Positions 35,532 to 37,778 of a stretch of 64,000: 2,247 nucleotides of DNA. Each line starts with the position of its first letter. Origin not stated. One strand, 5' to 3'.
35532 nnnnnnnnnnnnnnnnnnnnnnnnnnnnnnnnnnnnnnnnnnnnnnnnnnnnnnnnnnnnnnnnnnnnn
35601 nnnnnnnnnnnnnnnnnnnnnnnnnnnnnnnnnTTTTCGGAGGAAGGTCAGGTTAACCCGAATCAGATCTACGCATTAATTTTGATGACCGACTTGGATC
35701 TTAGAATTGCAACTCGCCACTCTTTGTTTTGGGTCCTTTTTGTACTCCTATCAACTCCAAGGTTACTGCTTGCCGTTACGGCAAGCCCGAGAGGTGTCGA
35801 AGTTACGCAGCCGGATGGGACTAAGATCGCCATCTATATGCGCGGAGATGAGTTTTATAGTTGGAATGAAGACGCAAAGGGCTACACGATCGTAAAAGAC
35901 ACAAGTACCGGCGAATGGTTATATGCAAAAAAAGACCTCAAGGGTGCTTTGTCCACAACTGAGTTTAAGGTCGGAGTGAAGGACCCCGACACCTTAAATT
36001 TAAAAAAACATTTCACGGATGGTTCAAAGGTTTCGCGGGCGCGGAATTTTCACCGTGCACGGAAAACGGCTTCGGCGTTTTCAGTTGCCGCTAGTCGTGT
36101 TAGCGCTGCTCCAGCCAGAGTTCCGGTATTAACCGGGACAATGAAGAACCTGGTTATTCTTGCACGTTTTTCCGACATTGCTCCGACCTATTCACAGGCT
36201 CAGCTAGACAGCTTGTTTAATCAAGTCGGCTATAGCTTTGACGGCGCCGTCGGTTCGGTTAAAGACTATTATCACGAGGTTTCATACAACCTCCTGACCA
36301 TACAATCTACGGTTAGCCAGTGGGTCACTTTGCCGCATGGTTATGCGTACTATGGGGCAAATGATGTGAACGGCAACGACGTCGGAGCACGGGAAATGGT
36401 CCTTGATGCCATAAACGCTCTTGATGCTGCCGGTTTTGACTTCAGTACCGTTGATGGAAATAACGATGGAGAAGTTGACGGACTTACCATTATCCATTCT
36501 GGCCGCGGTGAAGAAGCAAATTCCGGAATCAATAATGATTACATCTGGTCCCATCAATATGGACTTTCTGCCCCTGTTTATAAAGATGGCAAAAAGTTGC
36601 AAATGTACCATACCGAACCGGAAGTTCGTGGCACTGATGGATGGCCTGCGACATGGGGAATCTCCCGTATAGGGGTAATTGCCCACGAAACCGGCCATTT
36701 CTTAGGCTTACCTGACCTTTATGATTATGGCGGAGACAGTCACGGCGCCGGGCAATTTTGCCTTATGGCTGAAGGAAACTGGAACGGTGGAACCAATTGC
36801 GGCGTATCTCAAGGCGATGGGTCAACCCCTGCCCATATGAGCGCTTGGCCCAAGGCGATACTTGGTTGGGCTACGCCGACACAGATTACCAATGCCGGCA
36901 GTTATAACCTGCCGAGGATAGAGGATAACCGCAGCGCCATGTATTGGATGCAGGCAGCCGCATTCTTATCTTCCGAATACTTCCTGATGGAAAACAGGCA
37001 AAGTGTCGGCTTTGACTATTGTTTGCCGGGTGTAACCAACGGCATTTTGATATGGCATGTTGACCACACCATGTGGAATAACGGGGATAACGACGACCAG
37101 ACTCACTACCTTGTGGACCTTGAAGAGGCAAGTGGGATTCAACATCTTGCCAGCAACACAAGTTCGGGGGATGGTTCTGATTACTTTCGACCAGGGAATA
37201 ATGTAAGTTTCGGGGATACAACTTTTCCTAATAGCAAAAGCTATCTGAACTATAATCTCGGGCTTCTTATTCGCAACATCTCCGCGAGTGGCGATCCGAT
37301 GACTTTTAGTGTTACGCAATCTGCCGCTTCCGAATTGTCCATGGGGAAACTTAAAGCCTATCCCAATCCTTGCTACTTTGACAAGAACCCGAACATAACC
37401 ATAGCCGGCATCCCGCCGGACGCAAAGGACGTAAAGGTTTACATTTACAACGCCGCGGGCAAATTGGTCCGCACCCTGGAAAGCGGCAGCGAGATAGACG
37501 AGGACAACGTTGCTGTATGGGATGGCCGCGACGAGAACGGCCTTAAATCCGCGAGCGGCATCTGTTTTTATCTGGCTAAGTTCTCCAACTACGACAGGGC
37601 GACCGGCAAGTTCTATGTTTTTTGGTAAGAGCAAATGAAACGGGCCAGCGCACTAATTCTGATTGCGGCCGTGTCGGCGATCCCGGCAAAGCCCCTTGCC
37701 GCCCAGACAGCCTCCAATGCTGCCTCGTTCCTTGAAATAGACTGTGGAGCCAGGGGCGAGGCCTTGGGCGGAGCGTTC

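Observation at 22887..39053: Two CTD-bearing metalloproteases, each with its own adjacent PorV-like barrel carrying an extra domain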

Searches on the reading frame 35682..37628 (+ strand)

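Call 7: search_protein_families(library=pfam, proteins=[window:35682-37628:+], max_evalue=0.01)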
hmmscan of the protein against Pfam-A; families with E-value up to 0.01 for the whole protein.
window:35682-37628:+ (648 aa): 3 families
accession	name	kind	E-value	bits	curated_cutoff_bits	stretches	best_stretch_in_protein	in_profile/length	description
PF05547.17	Peptidase_M6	-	1.5e-25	90.5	22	1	176-395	51-290/294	Immune inhibitor A peptidase M6, catalytic domain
PF13860.13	FlgD_ig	-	2.1e-08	34.5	27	1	577-626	18-67/79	FlgD Ig-like domain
PF13585.12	CHU_C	-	0.00031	21.3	27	1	569-643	15-81/86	CHU_C Type IX secretion signal domain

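Call 8: search_protein_families(library=ncbifam, proteins=[window:35682-37628:+], max_evalue=0.01)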
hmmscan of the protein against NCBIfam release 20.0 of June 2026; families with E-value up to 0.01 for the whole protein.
window:35682-37628:+ (648 aa): 6 families
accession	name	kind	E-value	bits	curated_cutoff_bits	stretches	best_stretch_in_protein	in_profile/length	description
TIGR03296.1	M6dom_TIGR03296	domain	3.3e-57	194.6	110.8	1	158-459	1-286/286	M6 family metalloprotease domain-containing protein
NF052323.1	T9SSA_dep_M6i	equivalog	4.9e-20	71.1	600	2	329-440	252-355/1043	T9SS-dependent M6-like inactivated metalloprotease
NF052228.1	T9SS_PorZ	equivalog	9.2e-09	34.3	260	1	550-640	666-746/757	type IX secretion system anionic LPS delivery protein PorZ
NF005176.1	PRK06655.1-1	equivalog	0.00056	19.9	230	1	577-626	92-141/197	flagellar hook assembly protein FlgD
TIGR04183.1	Por_Secre_tail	domain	0.0013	18.7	23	1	560-608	2-45/72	T9SS type A sorting domain-containing protein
NF033628.1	snapalysin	exception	0.0024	17.7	300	1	331-348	150-167/207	snapalysin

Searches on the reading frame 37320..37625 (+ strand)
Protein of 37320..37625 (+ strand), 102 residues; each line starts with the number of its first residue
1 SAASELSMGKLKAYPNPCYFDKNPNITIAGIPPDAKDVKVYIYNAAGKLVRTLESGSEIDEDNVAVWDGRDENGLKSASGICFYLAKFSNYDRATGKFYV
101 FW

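Call 55: search_protein_families(library=ncbifam, proteins=[window:37320-37625:+], max_evalue=1)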
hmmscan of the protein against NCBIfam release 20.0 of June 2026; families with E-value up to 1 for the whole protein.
seq(102 aa): 9 families
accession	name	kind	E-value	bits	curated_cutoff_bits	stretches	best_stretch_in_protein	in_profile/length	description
NF052228.1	T9SS_PorZ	equivalog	4.8e-10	38.5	260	1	7-94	669-746/757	type IX secretion system anionic LPS delivery protein PorZ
NF033707.1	T9SS_sortase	equivalog_domain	6e-06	24.2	420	1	3-89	991-1078/1095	type IX secretion system sortase PorU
TIGR04183.1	Por_Secre_tail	domain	6.9e-05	22.8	23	1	14-63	2-46/72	T9SS type A sorting domain-containing protein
NF005176.1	PRK06655.1-1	equivalog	9.3e-05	22.4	230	1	31-80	92-141/197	flagellar hook assembly protein FlgD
NF009276.0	PRK12633.1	equivalog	0.00072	19.3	383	1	31-92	124-183/234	flagellar basal body rod modification protein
NF009453.0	PRK12813.1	equivalog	0.0016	18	264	1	16-82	104-167/223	flagellar basal body rod modification protein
NF009452.0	PRK12812.1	equivalog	0.011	14.9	258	1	34-82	148-200/289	flagellar basal body rod modification protein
NF009277.0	PRK12634.1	equivalog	0.037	14.1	333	1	34-81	120-167/221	flagellar basal body rod modification protein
TIGR04131.1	Bac_Flav_CTERM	domain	0.12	12.6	35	1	27-98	19-81/85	T9SS type B sorting domain-containing protein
